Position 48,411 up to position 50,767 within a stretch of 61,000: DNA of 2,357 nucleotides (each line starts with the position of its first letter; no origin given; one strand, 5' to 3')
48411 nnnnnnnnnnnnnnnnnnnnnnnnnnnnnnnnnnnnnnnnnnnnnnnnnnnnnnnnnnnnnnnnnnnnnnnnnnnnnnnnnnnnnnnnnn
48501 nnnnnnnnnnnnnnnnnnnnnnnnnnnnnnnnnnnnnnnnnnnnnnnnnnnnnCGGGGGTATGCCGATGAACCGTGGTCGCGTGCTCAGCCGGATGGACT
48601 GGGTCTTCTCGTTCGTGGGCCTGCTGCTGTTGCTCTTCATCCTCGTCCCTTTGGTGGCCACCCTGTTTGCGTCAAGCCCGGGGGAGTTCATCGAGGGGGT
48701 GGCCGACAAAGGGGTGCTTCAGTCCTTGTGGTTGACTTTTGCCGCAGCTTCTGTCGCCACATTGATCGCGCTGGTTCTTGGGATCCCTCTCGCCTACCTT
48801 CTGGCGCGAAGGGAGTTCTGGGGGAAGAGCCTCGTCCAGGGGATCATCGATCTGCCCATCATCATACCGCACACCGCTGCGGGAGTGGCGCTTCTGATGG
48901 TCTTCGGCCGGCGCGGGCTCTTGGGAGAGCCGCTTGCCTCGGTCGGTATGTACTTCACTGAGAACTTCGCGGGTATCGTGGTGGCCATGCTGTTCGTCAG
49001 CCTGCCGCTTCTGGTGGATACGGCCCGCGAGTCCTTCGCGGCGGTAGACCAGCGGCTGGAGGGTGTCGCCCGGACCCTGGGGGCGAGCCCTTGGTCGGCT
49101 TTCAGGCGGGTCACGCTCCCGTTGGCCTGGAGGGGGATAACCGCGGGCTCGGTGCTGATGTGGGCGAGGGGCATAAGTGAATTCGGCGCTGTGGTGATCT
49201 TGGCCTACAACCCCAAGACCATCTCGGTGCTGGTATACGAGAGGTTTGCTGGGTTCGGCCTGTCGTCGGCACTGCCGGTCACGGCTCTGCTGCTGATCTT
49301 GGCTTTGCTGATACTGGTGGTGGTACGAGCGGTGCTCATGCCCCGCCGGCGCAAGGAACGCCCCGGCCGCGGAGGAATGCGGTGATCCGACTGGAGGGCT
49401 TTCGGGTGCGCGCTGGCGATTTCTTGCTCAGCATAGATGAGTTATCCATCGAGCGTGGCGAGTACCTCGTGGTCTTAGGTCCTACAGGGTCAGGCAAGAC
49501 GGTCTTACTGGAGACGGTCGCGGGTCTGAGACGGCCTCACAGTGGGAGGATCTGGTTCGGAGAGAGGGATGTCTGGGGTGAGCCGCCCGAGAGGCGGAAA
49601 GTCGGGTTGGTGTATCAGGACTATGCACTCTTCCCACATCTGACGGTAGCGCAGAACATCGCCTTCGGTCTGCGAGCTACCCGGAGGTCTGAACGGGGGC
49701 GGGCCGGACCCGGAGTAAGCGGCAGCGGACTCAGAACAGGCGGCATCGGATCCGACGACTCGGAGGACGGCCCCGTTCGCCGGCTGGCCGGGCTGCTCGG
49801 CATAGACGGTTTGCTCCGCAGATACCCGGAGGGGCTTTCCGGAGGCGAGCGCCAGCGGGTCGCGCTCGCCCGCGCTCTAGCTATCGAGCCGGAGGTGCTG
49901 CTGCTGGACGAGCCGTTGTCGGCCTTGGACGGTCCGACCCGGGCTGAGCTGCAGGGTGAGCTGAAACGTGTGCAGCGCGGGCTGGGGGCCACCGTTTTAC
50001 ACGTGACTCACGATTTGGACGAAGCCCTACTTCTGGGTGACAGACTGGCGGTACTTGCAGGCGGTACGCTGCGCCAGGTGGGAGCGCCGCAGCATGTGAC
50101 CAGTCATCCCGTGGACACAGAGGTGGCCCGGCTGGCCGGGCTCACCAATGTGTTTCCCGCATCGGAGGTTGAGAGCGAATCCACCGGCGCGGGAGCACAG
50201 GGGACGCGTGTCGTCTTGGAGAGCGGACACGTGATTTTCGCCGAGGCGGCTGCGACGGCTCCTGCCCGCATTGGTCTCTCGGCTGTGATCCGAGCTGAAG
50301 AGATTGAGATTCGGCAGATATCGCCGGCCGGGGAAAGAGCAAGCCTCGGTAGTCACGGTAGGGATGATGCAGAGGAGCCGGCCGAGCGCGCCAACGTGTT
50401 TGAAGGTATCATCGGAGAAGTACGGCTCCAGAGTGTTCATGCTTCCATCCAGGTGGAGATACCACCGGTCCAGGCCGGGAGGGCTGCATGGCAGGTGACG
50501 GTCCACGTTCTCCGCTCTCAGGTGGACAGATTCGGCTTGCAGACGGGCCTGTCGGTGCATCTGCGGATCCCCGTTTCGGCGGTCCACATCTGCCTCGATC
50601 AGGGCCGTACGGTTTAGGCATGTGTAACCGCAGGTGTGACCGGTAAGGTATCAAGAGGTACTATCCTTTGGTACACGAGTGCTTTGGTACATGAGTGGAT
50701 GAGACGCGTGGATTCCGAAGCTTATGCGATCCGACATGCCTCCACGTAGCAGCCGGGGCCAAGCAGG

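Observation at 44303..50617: Candidate novel cell-surface module: three exported SUOX-fold paralogues arranged divergently from a WtpABC tungstate/molybdate importer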

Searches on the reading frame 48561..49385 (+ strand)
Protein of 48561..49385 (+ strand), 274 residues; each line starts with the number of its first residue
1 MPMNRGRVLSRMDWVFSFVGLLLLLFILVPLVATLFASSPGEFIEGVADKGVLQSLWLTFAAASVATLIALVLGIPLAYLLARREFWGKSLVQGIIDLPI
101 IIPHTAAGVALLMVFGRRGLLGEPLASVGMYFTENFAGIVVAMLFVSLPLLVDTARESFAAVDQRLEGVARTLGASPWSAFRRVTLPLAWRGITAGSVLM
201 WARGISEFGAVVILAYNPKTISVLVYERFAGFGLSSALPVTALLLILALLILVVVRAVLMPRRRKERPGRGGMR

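Call 3: search_protein_families(library=pfam, proteins=[window:48561-49385:+], max_evalue=1)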
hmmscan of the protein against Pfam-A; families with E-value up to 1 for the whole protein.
window:48561-49385:+ (274 aa): 1 family
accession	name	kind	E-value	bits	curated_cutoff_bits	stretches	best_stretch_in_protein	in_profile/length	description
PF00528.27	BPD_transp_1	-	2.3e-15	57.2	26.4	1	74-257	1-174/184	Binding-protein-dependent transport system inner membrane component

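Call 4: search_protein_families(library=ncbifam, proteins=[window:48561-49385:+], max_evalue=1)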
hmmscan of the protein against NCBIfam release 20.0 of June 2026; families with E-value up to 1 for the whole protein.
window:48561-49385:+ (274 aa): 40 families (the best 25 are shown)
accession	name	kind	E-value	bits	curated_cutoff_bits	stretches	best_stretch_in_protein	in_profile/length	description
NF040839.1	tungstate_WtpB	equivalog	7.3e-88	294.4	340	1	14-259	4-248/251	tungstate ABC transporter permease WtpB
TIGR01581.1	Mo_ABC_porter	hypoth_equivalog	5.8e-54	182.9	210.3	1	37-254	4-225/225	ABC transporter permease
TIGR00969.1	3a0106s02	subfamily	6.5e-50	170.1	240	1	8-256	12-267/272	sulfate ABC transporter permease subunit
TIGR02141.1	modB_ABC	equivalog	2.8e-49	167.6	182.6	1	57-257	1-204/208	molybdate ABC transporter permease subunit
TIGR02139.1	permease_CysT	equivalog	1.6e-45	155.8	246.1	1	10-258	3-258/265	sulfate ABC transporter permease subunit CysT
NF006939.0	PRK09421.1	equivalog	8.3e-45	153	262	1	53-257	9-219/230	molybdate ABC transporter permease subunit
NF008208.0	PRK10971.1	equivalog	3.3e-37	128.5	415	1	18-258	23-266/277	sulfate/thiosulfate ABC transporter permease CysT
TIGR02140.1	permease_CysW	equivalog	4.2e-36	124.8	329.1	1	20-261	10-257/261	sulfate ABC transporter permease subunit CysW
NF008620.0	PRK11602.1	equivalog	4.1e-28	98.4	442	1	12-256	18-270/291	sulfate/thiosulfate ABC transporter permease CysW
TIGR03262.1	PhnU2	equivalog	4.4e-27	95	593.25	1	19-262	10-259/546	putative 2-aminoethylphosphonate ABC transporter permease subunit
NF011624.0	PRK15050.1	equivalog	3.4e-25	88.8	247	1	10-260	23-287/297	2-aminoethylphosphonate ABC transporter permease subunit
TIGR03226.1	PhnU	equivalog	4.8e-20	72.2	283.45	1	52-251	93-292/311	2-aminoethylphosphonate ABC transporter permease subunit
NF038017.1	ABC_perm1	subfamily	8.3e-17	61.8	100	1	62-217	4-152/184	ABC transporter permease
NF006951.0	PRK09433.1-2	equivalog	6.3e-16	58.1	788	1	17-254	17-259/535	thiamine/thiamine pyrophosphate ABC transporter permease ThiP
NF006955.0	PRK09433.2-3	equivalog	1.1e-15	57.3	801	1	17-270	17-275/543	thiamine/thiamine pyrophosphate ABC transporter permease ThiP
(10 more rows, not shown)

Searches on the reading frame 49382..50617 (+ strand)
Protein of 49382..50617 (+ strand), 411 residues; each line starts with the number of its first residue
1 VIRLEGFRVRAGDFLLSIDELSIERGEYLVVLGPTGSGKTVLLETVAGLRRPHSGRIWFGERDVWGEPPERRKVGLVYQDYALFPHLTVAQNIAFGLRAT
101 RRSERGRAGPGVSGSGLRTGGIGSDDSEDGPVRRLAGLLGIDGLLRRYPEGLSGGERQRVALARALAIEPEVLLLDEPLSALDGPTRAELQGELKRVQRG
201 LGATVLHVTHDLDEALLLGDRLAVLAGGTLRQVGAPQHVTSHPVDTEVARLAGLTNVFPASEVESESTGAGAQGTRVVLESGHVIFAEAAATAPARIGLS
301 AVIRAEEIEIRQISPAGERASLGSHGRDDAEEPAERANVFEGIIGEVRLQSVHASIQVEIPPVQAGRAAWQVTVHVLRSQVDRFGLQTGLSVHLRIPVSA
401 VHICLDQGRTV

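Call 3: search_protein_families(library=pfam, proteins=[window:49382-50617:+], max_evalue=1)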
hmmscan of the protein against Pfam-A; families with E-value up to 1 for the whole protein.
window:49382-50617:+ (411 aa): 10 families
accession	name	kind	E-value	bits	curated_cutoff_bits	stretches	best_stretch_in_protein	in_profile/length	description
PF00005.33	ABC_tran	-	2e-29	103.4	25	1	20-179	5-136/137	ABC transporter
PF13191.12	AAA_16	-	0.00051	21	32.6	1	21-53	19-52/167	AAA ATPase domain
PF13304.12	AAA_21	-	0.00092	19.8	27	0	151-211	237-299/304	AAA domain, putative AbiEii toxin, Type IV TA system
PF00437.27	T2SSE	-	0.0056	15.8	24.9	1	28-49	144-165/370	Type II/IV secretion system protein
PF03459.23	TOBE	-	0.0073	17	22.3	1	337-403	4-64/64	TOBE domain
PF02463.25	SMC_N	-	0.018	14.9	40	0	150-198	135-187/220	RecF/RecN/SMC N terminal domain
PF25199.1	nSTAND_NTPase5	-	0.039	14.2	34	1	24-47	39-62/145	Novel STAND NTPase 5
PF13401.12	AAA_22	-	0.11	13.3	27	1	28-48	7-27/130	AAA domain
PF01637.24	ATPase_2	-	0.13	12.5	33.2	1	24-53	18-47/225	ATPase domain predominantly from Archaea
PF05729.18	NACHT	-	0.21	11.9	26.7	1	28-47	2-21/167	NACHT domain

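Call 4: search_protein_families(library=ncbifam, proteins=[window:49382-50617:+], max_evalue=1)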
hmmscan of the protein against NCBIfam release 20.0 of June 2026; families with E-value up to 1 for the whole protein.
window:49382-50617:+ (411 aa): 195 families (the best 25 are shown)
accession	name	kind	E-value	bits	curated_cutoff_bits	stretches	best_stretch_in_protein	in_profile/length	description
NF040840.2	tungstate_WtpC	equivalog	7.8e-80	268.7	440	2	129-267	108-247/347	tungstate ABC transporter ATP-binding protein WtpC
TIGR03265.1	PhnT2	equivalog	1.3e-73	248.3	457.7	2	128-401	111-349/353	putative 2-aminoethylphosphonate ABC transporter ATP-binding protein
TIGR01187.1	potA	subfamily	2.5e-69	233.9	355.6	2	132-321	81-265/325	polyamine ABC transporter ATP-binding protein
TIGR03258.1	PhnT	equivalog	4.3e-65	220.1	499.15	2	141-289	128-273/359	2-aminoethylphosphonate ABC transport system ATP-binding subunit PhnT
NF006987.0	PRK09452.1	equivalog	5.1e-65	219.6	482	2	141-319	137-310/378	spermidine/putrescine ABC transporter ATP-binding protein PotA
TIGR00968.1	3a0106s01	subfamily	3.5e-61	206.7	342.75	2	132-257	111-236/237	sulfate ABC transporter ATP-binding protein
NF008653.0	PRK11650.1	subfamily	8.8e-61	205.9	432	2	130-277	113-262/357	sn-glycerol-3-phosphate ABC transporter ATP-binding protein UgpC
NF040933.2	ABC_arch_GlcV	equivalog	5.2e-60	203.2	450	2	132-271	122-257/357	glucose ABC transporter ATP-binding protein GlcV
NF043075.1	MMSYN1_0197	equivalog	8.7e-60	202.4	550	2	132-264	113-245/341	spermidine/putrescine ABC transporter ATP-binding protein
NF008105.0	PRK10851.1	equivalog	2e-55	188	502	2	132-254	117-239/362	sulfate/thiosulfate ABC transporter ATP-binding protein CysA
NF008233.0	PRK11000.1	equivalog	2e-53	181.6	568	2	130-254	112-236/369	maltose/maltodextrin ABC transporter ATP-binding protein MalK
TIGR02142.1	modC_ABC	equivalog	2.6e-53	181.5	285.05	2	134-312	114-286/353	molybdenum ABC transporter ATP-binding protein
TIGR01186.1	proV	subfamily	2.3e-52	178.3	326.6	2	138-253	116-231/363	betaine/proline/choline family ABC transporter ATP-binding protein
NF008513.0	PRK11432.1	equivalog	2.2e-50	171.5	496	2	116-262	102-247/351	ferric ABC transporter ATP-binding protein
NF008621.0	PRK11607.1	equivalog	1.4e-47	162.4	613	2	132-267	130-265/377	putrescine ABC transporter ATP-binding subunit PotG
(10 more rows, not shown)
